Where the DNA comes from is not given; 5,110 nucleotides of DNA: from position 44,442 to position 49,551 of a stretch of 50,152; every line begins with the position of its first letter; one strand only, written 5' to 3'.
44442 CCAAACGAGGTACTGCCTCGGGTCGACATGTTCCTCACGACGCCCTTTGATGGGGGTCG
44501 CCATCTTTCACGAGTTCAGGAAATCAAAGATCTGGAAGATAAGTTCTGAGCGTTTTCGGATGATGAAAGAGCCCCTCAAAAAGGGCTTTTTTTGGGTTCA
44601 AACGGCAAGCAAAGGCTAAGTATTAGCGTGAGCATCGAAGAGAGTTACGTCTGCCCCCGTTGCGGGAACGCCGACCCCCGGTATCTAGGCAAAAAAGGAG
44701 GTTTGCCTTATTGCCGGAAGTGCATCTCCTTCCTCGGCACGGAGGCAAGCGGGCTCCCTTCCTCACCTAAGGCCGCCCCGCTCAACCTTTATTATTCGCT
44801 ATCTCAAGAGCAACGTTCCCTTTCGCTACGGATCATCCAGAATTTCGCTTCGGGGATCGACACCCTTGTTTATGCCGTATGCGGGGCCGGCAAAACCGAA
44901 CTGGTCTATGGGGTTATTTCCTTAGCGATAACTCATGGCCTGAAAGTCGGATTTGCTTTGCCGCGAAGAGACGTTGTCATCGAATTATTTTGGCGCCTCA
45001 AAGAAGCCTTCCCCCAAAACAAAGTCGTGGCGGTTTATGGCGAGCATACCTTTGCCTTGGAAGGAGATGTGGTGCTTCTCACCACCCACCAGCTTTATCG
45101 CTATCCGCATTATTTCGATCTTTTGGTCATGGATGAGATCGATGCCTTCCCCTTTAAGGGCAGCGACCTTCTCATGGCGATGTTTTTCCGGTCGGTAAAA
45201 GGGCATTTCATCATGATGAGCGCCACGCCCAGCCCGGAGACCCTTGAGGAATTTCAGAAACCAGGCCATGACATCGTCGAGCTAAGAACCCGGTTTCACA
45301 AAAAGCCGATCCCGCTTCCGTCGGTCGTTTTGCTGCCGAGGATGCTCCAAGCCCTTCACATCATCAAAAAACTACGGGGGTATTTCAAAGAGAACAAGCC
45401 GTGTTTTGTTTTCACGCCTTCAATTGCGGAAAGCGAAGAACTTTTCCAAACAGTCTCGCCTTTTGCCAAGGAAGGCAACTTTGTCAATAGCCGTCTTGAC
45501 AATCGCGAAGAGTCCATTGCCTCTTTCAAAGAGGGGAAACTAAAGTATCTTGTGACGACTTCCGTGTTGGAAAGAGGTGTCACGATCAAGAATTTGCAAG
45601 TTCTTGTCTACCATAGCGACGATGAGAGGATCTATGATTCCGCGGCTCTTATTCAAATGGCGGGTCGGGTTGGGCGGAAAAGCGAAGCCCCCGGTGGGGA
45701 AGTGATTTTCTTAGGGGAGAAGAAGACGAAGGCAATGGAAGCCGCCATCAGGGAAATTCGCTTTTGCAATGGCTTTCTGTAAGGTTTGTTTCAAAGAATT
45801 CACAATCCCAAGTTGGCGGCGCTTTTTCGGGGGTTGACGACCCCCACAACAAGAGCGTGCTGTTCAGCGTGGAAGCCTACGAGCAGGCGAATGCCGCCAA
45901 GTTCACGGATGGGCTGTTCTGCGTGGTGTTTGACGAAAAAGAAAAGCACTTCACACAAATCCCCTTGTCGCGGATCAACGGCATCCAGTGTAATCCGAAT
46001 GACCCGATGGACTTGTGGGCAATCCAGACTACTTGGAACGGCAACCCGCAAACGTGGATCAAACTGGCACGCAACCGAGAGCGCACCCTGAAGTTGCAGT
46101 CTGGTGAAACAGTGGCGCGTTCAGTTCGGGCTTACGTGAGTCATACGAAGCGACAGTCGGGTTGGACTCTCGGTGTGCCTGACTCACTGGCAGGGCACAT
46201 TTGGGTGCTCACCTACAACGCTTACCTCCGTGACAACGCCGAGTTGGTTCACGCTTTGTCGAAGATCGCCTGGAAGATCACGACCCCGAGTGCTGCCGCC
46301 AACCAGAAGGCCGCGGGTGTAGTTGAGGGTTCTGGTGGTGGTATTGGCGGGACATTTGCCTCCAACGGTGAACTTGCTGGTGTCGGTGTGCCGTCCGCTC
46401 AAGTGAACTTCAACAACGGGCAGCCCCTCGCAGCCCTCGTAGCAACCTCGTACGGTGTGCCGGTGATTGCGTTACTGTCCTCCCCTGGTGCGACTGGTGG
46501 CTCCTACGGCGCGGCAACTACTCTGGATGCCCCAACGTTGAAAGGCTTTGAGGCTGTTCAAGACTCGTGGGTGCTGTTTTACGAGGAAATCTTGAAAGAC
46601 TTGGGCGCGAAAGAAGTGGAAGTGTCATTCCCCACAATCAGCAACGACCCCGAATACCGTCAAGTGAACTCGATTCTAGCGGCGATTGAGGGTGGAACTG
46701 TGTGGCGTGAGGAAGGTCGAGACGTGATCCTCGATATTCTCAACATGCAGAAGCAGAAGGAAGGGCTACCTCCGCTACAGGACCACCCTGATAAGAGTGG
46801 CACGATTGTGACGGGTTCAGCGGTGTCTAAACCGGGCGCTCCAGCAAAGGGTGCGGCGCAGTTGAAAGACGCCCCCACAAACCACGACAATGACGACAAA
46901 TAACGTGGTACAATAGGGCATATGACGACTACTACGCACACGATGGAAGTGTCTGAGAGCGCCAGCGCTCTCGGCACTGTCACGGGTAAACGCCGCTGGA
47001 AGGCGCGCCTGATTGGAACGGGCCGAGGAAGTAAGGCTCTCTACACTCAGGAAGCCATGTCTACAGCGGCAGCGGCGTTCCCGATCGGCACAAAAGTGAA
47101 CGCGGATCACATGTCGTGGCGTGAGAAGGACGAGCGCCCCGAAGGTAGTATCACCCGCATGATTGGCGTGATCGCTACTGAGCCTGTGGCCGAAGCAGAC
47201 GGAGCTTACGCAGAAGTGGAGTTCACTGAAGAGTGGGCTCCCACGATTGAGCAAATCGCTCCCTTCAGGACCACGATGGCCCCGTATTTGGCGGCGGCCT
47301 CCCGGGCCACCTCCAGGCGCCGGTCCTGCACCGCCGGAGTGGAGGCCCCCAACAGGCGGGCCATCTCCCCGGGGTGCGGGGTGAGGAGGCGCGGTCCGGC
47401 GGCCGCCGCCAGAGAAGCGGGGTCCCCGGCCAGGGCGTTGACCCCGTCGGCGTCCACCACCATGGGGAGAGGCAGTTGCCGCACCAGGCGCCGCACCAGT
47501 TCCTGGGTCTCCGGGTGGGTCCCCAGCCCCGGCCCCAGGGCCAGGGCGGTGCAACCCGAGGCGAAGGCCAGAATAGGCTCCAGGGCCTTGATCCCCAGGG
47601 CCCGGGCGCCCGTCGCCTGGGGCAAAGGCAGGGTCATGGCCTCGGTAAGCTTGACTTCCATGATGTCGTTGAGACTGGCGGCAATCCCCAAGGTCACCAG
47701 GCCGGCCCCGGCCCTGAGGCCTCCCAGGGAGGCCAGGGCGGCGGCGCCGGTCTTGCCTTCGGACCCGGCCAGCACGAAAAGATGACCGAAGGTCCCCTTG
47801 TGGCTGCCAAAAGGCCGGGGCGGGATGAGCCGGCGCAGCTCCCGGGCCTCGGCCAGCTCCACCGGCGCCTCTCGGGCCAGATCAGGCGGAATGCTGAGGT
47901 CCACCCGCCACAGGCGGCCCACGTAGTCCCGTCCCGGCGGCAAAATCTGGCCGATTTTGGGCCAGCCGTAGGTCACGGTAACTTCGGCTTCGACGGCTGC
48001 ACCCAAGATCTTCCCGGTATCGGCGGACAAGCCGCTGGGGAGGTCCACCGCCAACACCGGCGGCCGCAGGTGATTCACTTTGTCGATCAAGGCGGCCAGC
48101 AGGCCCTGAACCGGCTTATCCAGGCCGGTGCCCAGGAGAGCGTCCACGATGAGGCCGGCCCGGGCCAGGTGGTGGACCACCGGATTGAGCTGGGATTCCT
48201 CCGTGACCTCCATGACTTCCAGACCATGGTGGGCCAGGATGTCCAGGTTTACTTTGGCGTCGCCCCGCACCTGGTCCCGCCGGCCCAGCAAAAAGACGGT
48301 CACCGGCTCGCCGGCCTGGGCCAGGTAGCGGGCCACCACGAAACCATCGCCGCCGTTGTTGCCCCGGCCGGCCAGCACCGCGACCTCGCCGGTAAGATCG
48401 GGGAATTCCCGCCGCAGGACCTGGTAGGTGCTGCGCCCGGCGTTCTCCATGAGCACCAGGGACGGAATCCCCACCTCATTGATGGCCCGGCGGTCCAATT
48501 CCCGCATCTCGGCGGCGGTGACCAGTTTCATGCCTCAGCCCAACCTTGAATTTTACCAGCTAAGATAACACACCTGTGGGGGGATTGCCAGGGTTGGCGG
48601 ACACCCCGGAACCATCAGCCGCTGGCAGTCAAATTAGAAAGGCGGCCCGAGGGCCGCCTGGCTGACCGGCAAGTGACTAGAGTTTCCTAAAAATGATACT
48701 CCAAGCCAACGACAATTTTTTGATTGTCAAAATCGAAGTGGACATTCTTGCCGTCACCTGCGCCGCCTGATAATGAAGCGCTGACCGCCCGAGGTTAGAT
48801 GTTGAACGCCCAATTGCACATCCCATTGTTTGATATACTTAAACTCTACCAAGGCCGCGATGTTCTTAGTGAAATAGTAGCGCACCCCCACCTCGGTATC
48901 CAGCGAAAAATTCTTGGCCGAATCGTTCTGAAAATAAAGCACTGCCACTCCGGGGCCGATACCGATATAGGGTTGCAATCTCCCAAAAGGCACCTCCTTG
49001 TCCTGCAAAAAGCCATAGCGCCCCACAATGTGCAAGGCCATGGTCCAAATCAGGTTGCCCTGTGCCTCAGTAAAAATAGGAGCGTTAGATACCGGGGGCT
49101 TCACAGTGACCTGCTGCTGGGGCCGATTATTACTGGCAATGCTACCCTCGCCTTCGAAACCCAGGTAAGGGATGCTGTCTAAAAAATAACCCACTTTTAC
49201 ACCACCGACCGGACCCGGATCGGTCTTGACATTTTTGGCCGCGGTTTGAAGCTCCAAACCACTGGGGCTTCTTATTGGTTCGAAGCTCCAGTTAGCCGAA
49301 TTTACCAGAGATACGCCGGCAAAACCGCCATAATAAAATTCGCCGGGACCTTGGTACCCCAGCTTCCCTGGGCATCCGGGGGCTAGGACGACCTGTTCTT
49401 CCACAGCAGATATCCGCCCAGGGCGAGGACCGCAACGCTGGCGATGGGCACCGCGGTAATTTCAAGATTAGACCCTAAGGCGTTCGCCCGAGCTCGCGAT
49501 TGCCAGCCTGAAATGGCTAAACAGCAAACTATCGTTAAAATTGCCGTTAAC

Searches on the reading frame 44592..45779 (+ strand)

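Call 72: search_protein_families(library=pfam, proteins=[window:44592-45779:+], max_evalue=0.00001)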
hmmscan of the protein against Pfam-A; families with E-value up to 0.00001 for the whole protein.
window:44592-45779:+ (396 aa): 2 families
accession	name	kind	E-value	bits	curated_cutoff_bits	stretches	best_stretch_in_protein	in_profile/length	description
PF00271.37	Helicase_C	-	3.4e-13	50.2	23.5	1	264-363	9-109/110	Helicase conserved C-terminal domain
PF00270.35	DEAD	-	2.6e-09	37.4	26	1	80-220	6-166/167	DEAD/DEAH box helicase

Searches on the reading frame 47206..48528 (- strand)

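Call 72: search_protein_families(library=pfam, proteins=[window:47206-48528:-], max_evalue=0.00001)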
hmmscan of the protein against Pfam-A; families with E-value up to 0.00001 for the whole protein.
window:47206-48528:- (440 aa): 2 families
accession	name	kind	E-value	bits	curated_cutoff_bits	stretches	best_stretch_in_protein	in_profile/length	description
PF03853.21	YjeF_N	-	3.2e-48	164.3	24.9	1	24-193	2-169/169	YjeF-related protein N-terminus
PF01256.23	Carb_kinase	-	1.8e-31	109.9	27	1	251-430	2-167/242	NAD(P)H-hydrate dehydratase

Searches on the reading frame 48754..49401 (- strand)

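Call 72: search_protein_families(library=pfam, proteins=[window:48754-49401:-], max_evalue=0.00001)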
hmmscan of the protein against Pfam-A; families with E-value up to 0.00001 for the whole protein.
window:48754-49401:- (215 aa): 1 family
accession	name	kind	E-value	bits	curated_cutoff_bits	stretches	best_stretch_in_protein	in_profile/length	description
PF13505.12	OMP_b-brl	-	3.4e-11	44.1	28.7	1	37-191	32-154/175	Outer membrane protein beta-barrel domain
